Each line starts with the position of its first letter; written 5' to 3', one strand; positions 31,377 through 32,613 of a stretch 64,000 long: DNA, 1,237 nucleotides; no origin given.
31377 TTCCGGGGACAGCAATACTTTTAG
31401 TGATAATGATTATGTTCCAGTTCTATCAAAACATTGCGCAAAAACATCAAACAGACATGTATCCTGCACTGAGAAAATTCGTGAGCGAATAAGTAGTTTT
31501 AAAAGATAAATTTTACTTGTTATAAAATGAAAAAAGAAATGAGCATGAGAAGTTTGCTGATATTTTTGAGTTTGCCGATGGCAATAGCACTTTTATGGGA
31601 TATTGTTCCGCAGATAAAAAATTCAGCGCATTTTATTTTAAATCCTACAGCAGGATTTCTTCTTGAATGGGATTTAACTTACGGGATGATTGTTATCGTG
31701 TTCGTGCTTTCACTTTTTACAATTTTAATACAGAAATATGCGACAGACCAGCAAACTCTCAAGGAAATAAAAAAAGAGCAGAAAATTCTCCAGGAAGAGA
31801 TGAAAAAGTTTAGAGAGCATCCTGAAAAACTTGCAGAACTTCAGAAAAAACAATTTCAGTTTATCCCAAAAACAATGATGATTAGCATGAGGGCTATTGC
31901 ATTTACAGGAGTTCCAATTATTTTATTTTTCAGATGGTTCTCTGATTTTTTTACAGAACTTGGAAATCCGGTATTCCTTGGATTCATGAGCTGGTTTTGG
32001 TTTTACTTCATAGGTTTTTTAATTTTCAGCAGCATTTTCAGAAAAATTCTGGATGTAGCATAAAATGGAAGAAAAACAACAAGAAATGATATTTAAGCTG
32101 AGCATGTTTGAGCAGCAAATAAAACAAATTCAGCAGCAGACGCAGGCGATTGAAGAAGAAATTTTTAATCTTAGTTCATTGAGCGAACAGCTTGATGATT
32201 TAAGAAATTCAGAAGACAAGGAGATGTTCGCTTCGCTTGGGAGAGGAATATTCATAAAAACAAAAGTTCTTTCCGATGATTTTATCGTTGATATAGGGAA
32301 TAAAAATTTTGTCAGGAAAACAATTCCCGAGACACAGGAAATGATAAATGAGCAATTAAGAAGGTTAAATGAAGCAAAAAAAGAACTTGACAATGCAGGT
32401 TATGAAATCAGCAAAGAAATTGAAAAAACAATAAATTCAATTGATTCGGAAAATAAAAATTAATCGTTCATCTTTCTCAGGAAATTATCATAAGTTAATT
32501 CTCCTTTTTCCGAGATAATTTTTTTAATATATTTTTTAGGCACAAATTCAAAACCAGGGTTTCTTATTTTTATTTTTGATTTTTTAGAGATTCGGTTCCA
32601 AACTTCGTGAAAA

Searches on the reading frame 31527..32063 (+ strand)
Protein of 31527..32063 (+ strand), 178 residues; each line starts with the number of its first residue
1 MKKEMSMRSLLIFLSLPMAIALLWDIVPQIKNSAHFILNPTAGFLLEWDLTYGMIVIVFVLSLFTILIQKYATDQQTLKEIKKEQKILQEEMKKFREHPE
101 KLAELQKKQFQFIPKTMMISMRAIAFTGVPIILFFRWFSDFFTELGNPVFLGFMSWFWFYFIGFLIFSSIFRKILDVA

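Call 83: search_protein_families(library=pfam, proteins=[window:31527-32063:+], max_evalue=0.001)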
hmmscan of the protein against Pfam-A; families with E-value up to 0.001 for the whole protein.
window:31527-32063:+ (178 aa): 1 family
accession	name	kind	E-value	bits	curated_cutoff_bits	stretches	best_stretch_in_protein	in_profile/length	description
PF01956.21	EMC3_TMCO1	-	1e-08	35.6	27.1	1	52-144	17-114/169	Integral membrane protein EMC3/TMCO1-like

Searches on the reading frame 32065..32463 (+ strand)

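Call 83: search_protein_families(library=pfam, proteins=[window:32065-32463:+], max_evalue=0.001)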
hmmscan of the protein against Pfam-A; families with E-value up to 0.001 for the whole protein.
window:32065-32463:+ (132 aa): 2 families
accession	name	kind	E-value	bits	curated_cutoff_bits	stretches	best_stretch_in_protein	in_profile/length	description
PF02996.22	Prefoldin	-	1.3e-13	51.4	23.2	1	16-125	2-113/120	Prefoldin subunit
PF01920.25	Prefoldin_2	-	6.3e-05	23.3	27.6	1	6-66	1-58/106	Prefoldin subunit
